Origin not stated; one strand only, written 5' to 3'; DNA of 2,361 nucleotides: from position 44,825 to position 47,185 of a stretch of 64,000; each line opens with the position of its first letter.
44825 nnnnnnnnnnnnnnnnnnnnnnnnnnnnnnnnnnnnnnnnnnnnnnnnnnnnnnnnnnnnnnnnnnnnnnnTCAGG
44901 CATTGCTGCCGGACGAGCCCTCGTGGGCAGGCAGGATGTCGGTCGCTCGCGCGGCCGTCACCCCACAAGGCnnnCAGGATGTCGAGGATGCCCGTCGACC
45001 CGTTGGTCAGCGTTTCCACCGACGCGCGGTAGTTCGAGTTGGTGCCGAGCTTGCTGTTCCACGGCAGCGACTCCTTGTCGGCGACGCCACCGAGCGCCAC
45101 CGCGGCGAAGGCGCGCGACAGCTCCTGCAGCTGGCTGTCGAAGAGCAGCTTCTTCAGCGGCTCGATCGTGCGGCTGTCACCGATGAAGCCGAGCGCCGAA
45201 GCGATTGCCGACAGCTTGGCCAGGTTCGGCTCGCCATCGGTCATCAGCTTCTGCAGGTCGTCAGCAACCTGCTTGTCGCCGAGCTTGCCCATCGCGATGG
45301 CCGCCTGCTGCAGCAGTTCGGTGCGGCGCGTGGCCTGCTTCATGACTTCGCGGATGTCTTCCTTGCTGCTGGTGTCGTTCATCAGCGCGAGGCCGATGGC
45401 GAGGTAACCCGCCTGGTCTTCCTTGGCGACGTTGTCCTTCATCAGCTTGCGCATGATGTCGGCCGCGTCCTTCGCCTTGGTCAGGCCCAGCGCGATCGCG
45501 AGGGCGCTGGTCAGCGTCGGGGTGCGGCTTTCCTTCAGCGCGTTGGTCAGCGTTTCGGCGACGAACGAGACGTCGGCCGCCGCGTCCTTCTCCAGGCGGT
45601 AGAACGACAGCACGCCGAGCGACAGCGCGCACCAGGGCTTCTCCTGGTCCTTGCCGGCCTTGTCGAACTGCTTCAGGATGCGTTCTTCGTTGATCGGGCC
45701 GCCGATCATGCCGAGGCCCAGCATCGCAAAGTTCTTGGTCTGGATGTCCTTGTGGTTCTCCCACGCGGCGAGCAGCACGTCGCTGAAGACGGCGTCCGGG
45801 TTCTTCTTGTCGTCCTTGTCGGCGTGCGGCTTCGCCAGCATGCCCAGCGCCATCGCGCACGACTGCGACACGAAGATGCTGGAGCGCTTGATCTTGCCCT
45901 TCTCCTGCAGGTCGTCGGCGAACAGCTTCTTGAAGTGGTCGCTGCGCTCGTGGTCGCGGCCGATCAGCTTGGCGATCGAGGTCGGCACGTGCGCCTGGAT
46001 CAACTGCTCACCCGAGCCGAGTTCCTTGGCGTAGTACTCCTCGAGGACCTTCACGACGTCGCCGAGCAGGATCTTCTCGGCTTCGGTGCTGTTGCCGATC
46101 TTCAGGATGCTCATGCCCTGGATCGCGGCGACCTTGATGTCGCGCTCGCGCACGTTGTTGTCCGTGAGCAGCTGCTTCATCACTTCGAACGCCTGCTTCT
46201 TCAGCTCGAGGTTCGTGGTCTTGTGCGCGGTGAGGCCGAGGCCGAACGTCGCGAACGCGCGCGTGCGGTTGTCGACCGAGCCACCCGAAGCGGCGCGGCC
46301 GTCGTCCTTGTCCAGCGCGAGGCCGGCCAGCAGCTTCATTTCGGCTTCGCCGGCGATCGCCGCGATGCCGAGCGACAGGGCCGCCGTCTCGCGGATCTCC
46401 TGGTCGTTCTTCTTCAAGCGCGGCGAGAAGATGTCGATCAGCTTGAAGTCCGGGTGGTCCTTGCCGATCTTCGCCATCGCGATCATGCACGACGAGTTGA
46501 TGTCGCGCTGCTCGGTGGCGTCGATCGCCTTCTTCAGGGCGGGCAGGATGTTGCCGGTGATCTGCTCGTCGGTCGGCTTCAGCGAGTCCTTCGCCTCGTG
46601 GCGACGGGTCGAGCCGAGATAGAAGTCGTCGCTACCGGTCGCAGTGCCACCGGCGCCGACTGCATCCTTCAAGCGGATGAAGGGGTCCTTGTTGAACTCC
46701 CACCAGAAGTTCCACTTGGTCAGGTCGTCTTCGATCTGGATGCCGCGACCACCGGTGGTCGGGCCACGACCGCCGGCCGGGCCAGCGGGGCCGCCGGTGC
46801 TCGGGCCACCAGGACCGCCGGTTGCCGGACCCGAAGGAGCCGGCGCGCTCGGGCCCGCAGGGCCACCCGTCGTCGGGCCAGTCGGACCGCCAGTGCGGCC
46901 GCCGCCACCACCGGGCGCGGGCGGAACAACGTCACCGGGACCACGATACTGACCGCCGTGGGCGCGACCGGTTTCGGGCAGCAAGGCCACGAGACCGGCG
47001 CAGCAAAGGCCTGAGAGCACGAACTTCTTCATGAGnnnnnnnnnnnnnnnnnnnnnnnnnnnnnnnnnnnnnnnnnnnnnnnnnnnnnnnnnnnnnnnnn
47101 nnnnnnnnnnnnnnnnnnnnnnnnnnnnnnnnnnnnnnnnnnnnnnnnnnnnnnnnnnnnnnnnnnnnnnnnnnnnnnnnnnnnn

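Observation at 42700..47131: Tandem exported HEAT-repeat paralogs with conserved termini (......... ... FWWEF ... GILDIL)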

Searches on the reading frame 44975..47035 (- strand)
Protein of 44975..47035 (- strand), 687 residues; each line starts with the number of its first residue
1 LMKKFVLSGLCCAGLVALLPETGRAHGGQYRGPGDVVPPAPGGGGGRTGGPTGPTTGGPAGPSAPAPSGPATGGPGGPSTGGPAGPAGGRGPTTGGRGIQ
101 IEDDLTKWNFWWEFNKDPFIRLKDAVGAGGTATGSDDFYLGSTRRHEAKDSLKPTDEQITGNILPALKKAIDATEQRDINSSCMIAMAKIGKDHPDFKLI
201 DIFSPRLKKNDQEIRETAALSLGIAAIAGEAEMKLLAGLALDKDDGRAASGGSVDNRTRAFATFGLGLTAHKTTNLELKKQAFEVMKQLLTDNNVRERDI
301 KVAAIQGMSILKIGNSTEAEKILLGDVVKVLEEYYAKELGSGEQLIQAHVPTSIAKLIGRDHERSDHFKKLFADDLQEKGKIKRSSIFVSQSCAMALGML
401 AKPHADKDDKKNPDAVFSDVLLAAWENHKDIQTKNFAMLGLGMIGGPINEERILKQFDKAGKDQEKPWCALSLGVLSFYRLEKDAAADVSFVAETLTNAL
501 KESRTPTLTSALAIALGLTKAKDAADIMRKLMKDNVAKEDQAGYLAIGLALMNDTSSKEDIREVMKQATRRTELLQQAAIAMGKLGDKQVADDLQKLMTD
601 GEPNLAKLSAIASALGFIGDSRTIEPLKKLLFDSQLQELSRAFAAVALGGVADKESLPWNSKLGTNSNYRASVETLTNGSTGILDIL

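Call 4: search_protein_families(library=pfam, proteins=[window:44975-47035:-], max_evalue=1)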
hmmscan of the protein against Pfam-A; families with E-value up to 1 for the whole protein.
window:44975-47035:- (687 aa): 4 families
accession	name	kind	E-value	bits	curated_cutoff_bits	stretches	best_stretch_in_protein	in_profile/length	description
PF13646.12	HEAT_2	-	1.5e-18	67.2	27.7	4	572-642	14-82/88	HEAT repeats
PF03130.22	HEAT_PBS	-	1.8e-08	34.5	20.9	2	610-633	4-27/27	PBS lyase HEAT-like repeat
PF20052.5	GAP1-C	-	0.033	14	27.9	1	539-643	20-117/511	GTPase-associated protein 1, C-terminal domain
PF18488.6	WYL_3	-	0.65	10.9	25.3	0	527-566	7-46/63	WYL domain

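Call 5: search_protein_families(library=ncbifam, proteins=[window:44975-47035:-], max_evalue=1)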
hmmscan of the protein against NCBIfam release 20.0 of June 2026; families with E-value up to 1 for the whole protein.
window:44975-47035:- (687 aa): 3 families
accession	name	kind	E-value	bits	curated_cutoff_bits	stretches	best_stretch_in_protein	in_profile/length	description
NF045915.1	PhycobilmeDegNblB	equivalog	4e-09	36.3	300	2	574-668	83-174/214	phycobilisome degradation protein NblB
NF058502.1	phyc_lyase_CpcE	equivalog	0.0013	18.3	330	1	574-633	58-115/260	C-phycocyanin alpha-cysteine-84 phycocyanobilin lyase subunit CpcE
NF058505.1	phyc_lyase_CpeY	equivalog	0.068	11.7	600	1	515-635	75-191/419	C-phycoerythrin alpha-cysteine-82 phycoerythrobilin lyase CpeY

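Call 6: find_homologous_proteins(query=window:44975-47035:-, max_evalue=0.00001)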
Query window:44975-47035:- (687 aa): 997 proteins with E <= 0.00001 among 8000 candidates; the best 120 are listed.
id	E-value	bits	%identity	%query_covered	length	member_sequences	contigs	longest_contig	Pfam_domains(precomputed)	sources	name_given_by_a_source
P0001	0.0e+0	1521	100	100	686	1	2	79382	PF03130.23,PF13646.13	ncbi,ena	-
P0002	0.0e+0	1188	75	100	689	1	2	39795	PF03130.23,PF13646.13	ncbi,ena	-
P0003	0.0e+0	1186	75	100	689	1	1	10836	PF13646.13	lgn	-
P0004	0.0e+0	1176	74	100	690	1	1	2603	PF13646.13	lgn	-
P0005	0.0e+0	1159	74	100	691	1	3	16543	PF13646.13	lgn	-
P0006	0.0e+0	1159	73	100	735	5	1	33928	PF03130.23,PF13646.13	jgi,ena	-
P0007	0.0e+0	1157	73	100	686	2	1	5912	PF03130.23,PF13646.13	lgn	-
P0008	0.0e+0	1152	73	100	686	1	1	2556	PF03130.23,PF13646.13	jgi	jgi:HEAT repeat protein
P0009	0.0e+0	1149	73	100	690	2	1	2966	PF03130.23,PF13646.13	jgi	jgi:HEAT repeat protein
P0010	0.0e+0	1148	73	100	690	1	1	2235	PF13646.13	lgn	-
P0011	0.0e+0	1147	73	100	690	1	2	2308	PF03130.23,PF13646.13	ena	-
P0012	0.0e+0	1140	73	100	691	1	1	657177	PF03130.23,PF13646.13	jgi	jgi:HEAT repeat protein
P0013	0.0e+0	1125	74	100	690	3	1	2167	PF03130.23,PF13646.13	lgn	-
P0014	0.0e+0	1116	71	100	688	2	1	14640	PF03130.23,PF13646.13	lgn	-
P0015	0.0e+0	1115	71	100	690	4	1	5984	PF03130.23,PF13646.13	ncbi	-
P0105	1.2e-258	878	59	100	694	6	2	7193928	PF03130.23,PF13646.13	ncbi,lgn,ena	-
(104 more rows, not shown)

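Call 7: find_encoding_contigs(protein=P0105, flank=10000, max_places=2)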
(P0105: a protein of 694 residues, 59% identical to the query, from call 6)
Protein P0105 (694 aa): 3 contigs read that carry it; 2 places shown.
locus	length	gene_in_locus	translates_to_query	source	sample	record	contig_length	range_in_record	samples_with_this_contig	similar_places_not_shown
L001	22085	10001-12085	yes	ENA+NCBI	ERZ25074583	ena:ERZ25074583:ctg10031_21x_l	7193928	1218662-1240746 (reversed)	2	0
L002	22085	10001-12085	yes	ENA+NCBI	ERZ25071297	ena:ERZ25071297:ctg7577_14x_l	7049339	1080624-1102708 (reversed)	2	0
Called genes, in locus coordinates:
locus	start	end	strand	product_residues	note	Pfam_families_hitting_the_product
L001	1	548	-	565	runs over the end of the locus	-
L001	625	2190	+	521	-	-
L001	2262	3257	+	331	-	-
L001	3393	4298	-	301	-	PF00294:PfkB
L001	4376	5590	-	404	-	PF03706:LPG_synthase_TM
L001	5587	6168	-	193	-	PF04017:DUF366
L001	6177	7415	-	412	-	-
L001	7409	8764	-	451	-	-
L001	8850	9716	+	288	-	PF00459:Inositol_P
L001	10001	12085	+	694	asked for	PF03130:HEAT_PBS (faint), PF13646:HEAT_2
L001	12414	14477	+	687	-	PF03130:HEAT_PBS (faint), PF13646:HEAT_2 (faint)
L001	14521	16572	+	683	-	PF03130:HEAT_PBS (faint), PF13646:HEAT_2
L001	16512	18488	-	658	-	-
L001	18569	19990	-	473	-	-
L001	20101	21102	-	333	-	PF13181:TPR_8 (faint), PF13371:TPR_9 (faint), PF13431:TPR_17 (faint), PF00515:TPR_1 (weak), PF07719:TPR_2 (weak), PF13424:TPR_12, PF13432:TPR_16 (weak)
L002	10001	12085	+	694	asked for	PF03130:HEAT_PBS (faint), PF13646:HEAT_2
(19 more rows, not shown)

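Call 8: find_encoding_contigs(protein=P0001, flank=10000, max_places=2)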
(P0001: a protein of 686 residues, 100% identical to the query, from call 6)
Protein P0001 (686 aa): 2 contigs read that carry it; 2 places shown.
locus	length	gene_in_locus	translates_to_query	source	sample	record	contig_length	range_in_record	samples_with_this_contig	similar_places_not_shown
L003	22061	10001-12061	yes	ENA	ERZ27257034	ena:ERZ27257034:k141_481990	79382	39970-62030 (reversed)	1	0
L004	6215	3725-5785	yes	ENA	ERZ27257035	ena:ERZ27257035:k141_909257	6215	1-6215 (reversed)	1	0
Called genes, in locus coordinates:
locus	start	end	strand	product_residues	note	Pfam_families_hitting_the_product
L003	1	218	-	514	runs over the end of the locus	PF00171:Aldedh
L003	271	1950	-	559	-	-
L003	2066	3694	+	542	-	-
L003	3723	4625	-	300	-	PF00294:PfkB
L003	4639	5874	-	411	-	PF03706:LPG_synthase_TM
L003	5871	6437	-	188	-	PF04017:DUF366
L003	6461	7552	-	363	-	-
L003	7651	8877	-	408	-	-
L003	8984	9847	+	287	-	PF00459:Inositol_P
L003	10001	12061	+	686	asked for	PF03130:HEAT_PBS (faint), PF13646:HEAT_2 (weak)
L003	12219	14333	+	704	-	PF13646:HEAT_2 (weak)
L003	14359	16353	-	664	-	-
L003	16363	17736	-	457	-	-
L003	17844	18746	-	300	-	PF07719:TPR_2 (faint)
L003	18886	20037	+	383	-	PF02670:DXP_reductoisom, PF08436:DXP_redisom_C, PF13288:DXPR_C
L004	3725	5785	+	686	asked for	PF03130:HEAT_PBS (faint), PF13646:HEAT_2 (weak)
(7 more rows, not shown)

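Call 14: search_solved_structures(query=A1, max_evalue=1)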
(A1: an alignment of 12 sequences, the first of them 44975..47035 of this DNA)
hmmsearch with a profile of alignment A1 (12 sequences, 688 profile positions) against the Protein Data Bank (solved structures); distinct sequences matched with E-value up to 1: 27.
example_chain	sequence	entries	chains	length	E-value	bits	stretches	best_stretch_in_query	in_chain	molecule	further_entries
9sah_A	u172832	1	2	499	2.9e-47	164.6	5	578-653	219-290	E4-NB2 synthetic fusion protein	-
6fsq_A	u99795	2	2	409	4e-40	141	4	579-653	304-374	alphaRep A3_bGFPD | A3_bGFPD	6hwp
6ft5_A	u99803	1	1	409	5.6e-38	133.9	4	577-653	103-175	alphaRep A3_A3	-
4zv6_A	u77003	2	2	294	8e-35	123.5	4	578-655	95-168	AlphaRep-7 | alpha-Rep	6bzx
4xl5_C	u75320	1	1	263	4.6e-30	107.8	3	578-653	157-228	bGFP-A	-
6gwc_C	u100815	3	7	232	5e-30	107.7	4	578-655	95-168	iE5 ALPHAREP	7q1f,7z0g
7p0h_A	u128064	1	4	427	2.5e-23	85.5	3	578-636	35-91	Helicobacter pylori ComF fused to an artificial alphaREP crystallization helper (named B2)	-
8aw4_A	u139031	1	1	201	3.6e-21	78.4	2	578-653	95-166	ALPHAREP bB-E3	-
9rhz_A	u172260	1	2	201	6.3e-21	77.6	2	579-653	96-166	ALPHAREP bE5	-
6gx7_E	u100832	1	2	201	1e-19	73.6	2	578-653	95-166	iiiA5 ALPHAREP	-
3ltj_A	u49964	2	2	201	1.2e-19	73.3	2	577-653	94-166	AlphaRep-4 | bA3-2: binder of A3 protein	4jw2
3ltm_A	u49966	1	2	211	1.3e-19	73.2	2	577-653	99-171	Alpha-Rep4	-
6veh_A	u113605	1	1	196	3e-19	72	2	578-653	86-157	HEAT repeat domain-containing protein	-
9t1m_A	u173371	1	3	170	1.1e-17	66.8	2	578-653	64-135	Alpha Rep E4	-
6gwd_G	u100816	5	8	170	1.7e-16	62.9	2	578-643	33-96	iiH5 ALPHAREP | iih5 Alpha Repeating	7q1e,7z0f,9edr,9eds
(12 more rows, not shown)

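Call 22: predict_structure(alignment_id=A1)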
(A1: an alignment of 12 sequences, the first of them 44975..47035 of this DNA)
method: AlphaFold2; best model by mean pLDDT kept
length: 687 residues; sequences in the alignment: 12
mean_pLDDT: 70.5   pTM: 0.71
mean pLDDT of the five models: 70.5, 69.1, 68.7, 65.9, 65.4
residues with pLDDT >= 90: 173; 70-90: 302; 50-70: 29; < 50: 183
segments of 3 or more residues with pLDDT < 50: 1-151, 656-687
pLDDT, mean of each block of 10 residues (from residue 1): 34 32 25 25 27 31 29 28 25 24 34 26 25 25 29 80 95 88 86 92 93 83 82 94 94 86 84 88 96 82 82 86 95 90 80 85 93 92 79 87 85 91 93 85 90 91 78 85 82 94 83 85 91 83 82 84 82 72 71 75 65 72 89 85 84 55 33 38 43
secondary structure, 60 per line:
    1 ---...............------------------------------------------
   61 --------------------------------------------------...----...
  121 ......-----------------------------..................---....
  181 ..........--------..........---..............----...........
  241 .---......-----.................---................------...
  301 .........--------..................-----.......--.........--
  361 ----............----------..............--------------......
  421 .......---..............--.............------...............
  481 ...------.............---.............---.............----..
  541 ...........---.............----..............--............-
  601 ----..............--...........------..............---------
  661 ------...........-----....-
elements in order (helices of 4 or more, strands of 3 or more residues): H4-18 H118-126 H156-173 H177-190 H199-208 H212-225 H230-241 H245-250 H256-272 H276-291 H298-309 H318-335 H341-347 H350-358 H365-376 H387-400 H415-427 H431-444 H447-459 H466-483 H490-502 H506-518 H522-534 H539-551 H555-567 H572-585 H588-599 H605-618 H621-631 H638-651 H667-677 H683-686

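Call 24: find_related_loci(query=A1, collection=genome_contigs, flank=10000)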
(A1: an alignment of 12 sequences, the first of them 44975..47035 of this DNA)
Query A1 (687 aa) in genome_contigs; peptide patterns used: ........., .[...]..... (x = any residue, [..] = any of these).
596 stretches matched a pattern (row limit reached: there are more); 296 encode a relative of the query (tblastn E <= 1e-3); the best 80 are kept; 76 distinct loci.
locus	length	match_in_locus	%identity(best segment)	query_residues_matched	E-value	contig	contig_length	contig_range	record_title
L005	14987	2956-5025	75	1-687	0e+0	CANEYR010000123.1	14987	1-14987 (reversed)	MAG: Planctomycetota bacterium isolate CH-Oct18-165 genome assembly, contig: CH-Oct18-C4886, whole genome shotgun sequen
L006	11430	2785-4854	73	1-687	0e+0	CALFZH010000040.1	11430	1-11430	MAG TPA_asm: uncultured bacterium isolate SRR1506984_bin.22_CONCOCT_v1.1_MAG genome assembly, contig: ERZ761607.4898, wh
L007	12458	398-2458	69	1-687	0e+0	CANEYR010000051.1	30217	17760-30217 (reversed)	MAG: Planctomycetota bacterium isolate CH-Oct18-165 genome assembly, contig: CH-Oct18-C1486, whole genome shotgun sequen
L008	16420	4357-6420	68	2-687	0e+0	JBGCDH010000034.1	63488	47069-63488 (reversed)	MAG: Planctomycetota bacterium isolate SGMAG-78 contig34, whole genome shotgun sequence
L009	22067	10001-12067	65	1-687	0e+0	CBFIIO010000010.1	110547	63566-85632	MAG: Planctomycetota bacterium isolate Co_bin_869_indstr genome assembly, contig: Co_bin_869_indstr_c10, whole genome sh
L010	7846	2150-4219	71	2-687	0e+0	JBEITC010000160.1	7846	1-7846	MAG: Planctomycetota bacterium isolate Sample-108-S8-bin-105 Sample_108_S8-bin_105-k141_1663499, whole genome shotgun se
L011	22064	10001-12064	66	2-687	0e+0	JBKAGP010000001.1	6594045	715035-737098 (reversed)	MAG: Planctomycetota bacterium isolate Ske_MAG13 Ske_MAG13_0001, whole genome shotgun sequence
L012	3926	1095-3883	65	1-687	0e+0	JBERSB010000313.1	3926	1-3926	MAG: Luminiphilus sp. isolate 3um_A1B0725_2.32 k127_13616, whole genome shotgun sequence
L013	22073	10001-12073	69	2-687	0e+0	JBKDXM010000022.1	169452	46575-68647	MAG: Planctomycetota bacterium isolate samp_4376_VAMB_356 samp_4376_83968, whole genome shotgun sequence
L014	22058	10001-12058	67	2-687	0e+0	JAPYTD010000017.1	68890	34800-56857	MAG: Planctomycetota bacterium isolate PW6.concoct.127_sub PW6_518_length_68890_cov_9.213060, whole genome shotgun seque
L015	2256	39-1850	69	93-687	0e+0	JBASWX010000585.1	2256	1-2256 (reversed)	MAG: Planctomycetota bacterium isolate MFD03231_ilm_asm_bin1 k127_169493, whole genome shotgun sequence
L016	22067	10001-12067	65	2-687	0e+0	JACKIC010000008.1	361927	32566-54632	MAG: Planctomycetota bacterium isolate HK-STAS-PLAN-34 HK-STAS-PLAN-34_8, whole genome shotgun sequence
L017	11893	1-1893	66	59-687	0e+0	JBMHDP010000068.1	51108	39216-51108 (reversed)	MAG: Planctomycetota bacterium isolate xHP1_bin.172 c_000000000068, whole genome shotgun sequence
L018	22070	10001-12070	69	2-687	0e+0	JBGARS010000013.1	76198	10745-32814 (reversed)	MAG: Planctomycetota bacterium isolate MAG_AAO_AS.17 AAOAS-17_NODE_13_length_76198_cov_6.051313, whole genome shotgun se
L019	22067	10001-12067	65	2-687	0e+0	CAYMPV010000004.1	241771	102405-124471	MAG TPA_asm: uncultured candidatus Brocadiaceae bacterium isolate SRP329715_co2_17 genome assembly, contig: NODE_67_leng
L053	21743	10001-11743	54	98-687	0e+0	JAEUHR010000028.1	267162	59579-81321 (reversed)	MAG: Planctomycetota bacterium isolate new MAG-22 k141_2355838, whole genome shotgun sequence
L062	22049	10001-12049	49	2-685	0e+0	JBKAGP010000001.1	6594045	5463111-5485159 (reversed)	MAG: Planctomycetota bacterium isolate Ske_MAG13 Ske_MAG13_0001, whole genome shotgun sequence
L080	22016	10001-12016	44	14-687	1e-165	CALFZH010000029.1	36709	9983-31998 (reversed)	MAG TPA_asm: uncultured bacterium isolate SRR1506984_bin.22_CONCOCT_v1.1_MAG genome assembly, contig: ERZ761607.1088, wh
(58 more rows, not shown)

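Call 26: fold_search(model_id=the predicted structure, library=pdb)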
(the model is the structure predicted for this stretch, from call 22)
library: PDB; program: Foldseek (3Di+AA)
matches with E <= 10: 1400; with E <= 0.001: 131
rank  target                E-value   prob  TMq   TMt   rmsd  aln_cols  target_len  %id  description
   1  9mbo_B                8.5e-06  1.00  0.37  0.31  18.3       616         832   13  Focused refinement of RPN1 and the C-terminal helix of midnolin in the substrate-engaged human 26S proteasome (released 2026-03-25)
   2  6fsq                  1.5e-05  1.00  0.27  0.44  14.3       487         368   20  Structure of A3_bGFPD, an artificial bi-domain protein based on two different alphaRep domains : A3 and a GFP binding do (released 2018-08-08)
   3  1th1_B                2.7e-05  1.00  0.20  0.25  27.0       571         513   14  Beta-catenin in complex with a phosphorylated APC 20aa repeat fragment (released 2004-09-07)
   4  8y0p_B                3.2e-05  1.00  0.19  0.24  25.9       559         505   14  Beta-Catenin in complex with peptide 301 (released 2024-04-17)
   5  9bui_U                3.5e-05  1.00  0.33  0.29  21.7       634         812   14  M1A Midnolin-Proteasome (with Ubl) (released 2025-06-11)
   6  9nkg_U                3.6e-05  1.00  0.35  0.30  22.9       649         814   14  Structure of substrate engaged MIDN-bound human 26S proteasome, EB-MIDN (Composite map) (released 2025-05-07)
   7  9cgc_o                3.6e-05  1.00  0.35  0.30  15.8       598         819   14  Yeast 26S proteasome non-substrate-engaged (S1 state) (released 2025-07-09)
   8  7uwi_A                4.1e-05  1.00  0.21  0.26  26.4       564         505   14  Structure of beta-catenin in complex with FP01567, a Helicon Polypeptide (released 2022-12-28)
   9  9u3l_u                4.6e-05  1.00  0.34  0.29  18.5       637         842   14  Substrate-engaged human 26S proteasome bound to midnolin with RPT2 at top of spiral staircase (released 2026-03-25)
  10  9e8j_f                4.8e-05  1.00  0.35  0.30  18.0       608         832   13  Nub1/Fat10-processing human 26S proteasome bound to Txnl1 with Rpt1 at top of spiral staircase (released 2024-12-04)
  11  8y0p_A                4.8e-05  1.00  0.21  0.27  25.7       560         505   14  Beta-Catenin in complex with peptide 301 (released 2024-04-17)
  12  1jpp_A                5.5e-05  1.00  0.20  0.26  26.3       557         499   13  The Structure of a beta-Catenin Binding Repeat from Adenomatous Polyposis Coli (APC) in Complex with beta-Catenin (released 2002-01-16)
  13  8usd_f                5.8e-05  1.00  0.35  0.34  18.5       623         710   13  Rpn1/Nub1UBL-focused alignment of the non-substrate-engaged human 26S proteasome (released 2024-11-06)
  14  9heu_f                5.8e-05  1.00  0.36  0.31  19.8       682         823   12  Co-chaperone Bag1-bound human 26S proteasome in SBAG1 state (released 2025-12-31)
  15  1i7w_A                5.8e-05  1.00  0.21  0.27  25.9       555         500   15  BETA-CATENIN/PHOSPHORYLATED E-CADHERIN COMPLEX (released 2001-05-09)
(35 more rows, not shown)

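Call 29: search_protein_families(library=pfam, proteins=[L062:7349-8689:+, L062:12131-12871:+, L062:13642-15282:-, L080:15932-17026:-, L062:16637-18418:-, L053:6766-7653:-, L062:9956-12052:+], max_evalue=0.01)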
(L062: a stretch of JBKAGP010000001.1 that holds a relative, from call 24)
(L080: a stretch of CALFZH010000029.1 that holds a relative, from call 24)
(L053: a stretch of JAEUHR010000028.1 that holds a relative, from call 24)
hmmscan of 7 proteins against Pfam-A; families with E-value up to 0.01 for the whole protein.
L062:7349-8689:+ (447 aa): 5 families
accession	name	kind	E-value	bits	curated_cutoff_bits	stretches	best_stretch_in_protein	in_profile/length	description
PF03721.20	UDPG_MGDP_dh_N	-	1.1e-39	136.4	27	1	24-200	2-181/187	UDP-glucose/GDP-mannose dehydrogenase family, NAD binding domain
PF00984.24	UDPG_MGDP_dh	-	4.6e-30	104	25.4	1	221-311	2-93/94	UDP-glucose/GDP-mannose dehydrogenase family, central domain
PF03720.21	UDPG_MGDP_dh_C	-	4e-22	79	30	1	338-435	1-101/103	UDP-glucose/GDP-mannose dehydrogenase family, UDP binding domain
PF03446.21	NAD_binding_2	-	4.6e-08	33.7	21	1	24-148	1-101/161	NAD binding domain of 6-phosphogluconate dehydrogenase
PF02826.25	2-Hacid_dh_C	-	0.0015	18.4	25.1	0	17-62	31-74/178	D-isomer specific 2-hydroxyacid dehydrogenase, NAD binding domain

L062:12131-12871:+ (247 aa): 1 family
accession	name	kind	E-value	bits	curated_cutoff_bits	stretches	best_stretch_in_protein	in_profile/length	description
PF13505.12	OMP_b-brl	-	4.1e-07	30.8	28.7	1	5-233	3-171/175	Outer membrane protein beta-barrel domain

L062:13642-15282:- (547 aa): 1 family
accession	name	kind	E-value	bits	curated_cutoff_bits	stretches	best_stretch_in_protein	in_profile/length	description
PF03934.19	T2SSK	-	0.00024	21.8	24.2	1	342-362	1-20/63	Type II secretion system (T2SS), protein K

L080:15932-17026:- (365 aa): 3 families
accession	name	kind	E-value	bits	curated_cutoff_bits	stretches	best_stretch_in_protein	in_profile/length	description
PF02350.25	Epimerase_2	-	7.1e-110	367.6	30.6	1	24-360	2-346/347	UDP-N-acetylglucosamine 2-epimerase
PF13579.12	Glyco_trans_4_4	-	8.2e-06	26.7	29.7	1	60-173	45-157/158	Glycosyl transferase 4-like domain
PF13439.12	Glyco_transf_4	-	0.00038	21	28.5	1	71-173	55-164/170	Glycosyltransferase Family 4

L062:16637-18418:- (594 aa): 1 family
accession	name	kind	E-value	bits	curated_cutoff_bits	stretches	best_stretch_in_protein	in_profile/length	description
PF00263.26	Secretin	-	9.7e-38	129.8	27.5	1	420-584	1-169/169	Bacterial type II and III secretion system protein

L053:6766-7653:- (296 aa): 1 family
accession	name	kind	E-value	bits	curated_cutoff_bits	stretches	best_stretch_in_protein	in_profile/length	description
PF00850.24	Hist_deacetyl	-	3e-53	181.6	27.9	1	43-282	27-288/298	Histone deacetylase domain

L062:9956-12052:+ (699 aa): 2 families
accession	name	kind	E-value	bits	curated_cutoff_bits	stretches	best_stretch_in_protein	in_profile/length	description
PF13646.12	HEAT_2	-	9.9e-17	61.4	27.7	1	590-656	19-83/88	HEAT repeats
PF03130.22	HEAT_PBS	-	4.7e-07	30.1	20.9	1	622-646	3-27/27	PBS lyase HEAT-like repeat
